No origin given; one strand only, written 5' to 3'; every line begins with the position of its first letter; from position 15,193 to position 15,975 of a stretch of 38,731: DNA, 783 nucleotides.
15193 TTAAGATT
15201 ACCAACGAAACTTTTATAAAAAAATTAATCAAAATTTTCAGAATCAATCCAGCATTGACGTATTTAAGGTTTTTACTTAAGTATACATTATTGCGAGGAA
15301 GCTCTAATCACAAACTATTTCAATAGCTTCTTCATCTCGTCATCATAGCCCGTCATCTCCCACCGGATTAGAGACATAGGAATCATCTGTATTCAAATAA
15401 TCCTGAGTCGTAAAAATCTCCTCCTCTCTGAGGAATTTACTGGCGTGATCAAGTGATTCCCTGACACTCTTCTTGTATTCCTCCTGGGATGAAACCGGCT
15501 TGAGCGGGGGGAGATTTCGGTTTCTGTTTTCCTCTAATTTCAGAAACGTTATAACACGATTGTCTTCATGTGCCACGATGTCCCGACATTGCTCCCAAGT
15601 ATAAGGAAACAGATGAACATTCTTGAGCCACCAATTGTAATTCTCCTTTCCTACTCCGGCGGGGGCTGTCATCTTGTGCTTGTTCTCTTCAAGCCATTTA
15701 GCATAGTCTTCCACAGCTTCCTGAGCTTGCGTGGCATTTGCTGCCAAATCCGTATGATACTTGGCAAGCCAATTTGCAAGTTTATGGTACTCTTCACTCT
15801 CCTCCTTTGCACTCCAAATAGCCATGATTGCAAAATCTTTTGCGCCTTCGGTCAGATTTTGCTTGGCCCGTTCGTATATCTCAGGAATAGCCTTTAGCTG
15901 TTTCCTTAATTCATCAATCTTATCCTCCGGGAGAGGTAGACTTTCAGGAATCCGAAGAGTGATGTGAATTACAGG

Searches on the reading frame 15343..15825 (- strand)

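Call 19: search_protein_families(library=pfam, proteins=[window:15343-15825:-], max_evalue=0.01)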
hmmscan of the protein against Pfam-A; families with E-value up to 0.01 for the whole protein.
window:15343-15825:- (160 aa): 1 family
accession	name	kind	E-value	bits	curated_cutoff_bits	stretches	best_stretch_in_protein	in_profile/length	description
PF05960.17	DUF885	-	0.0021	18.2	32.4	1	13-84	160-239/532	Bacterial protein of unknown function (DUF885)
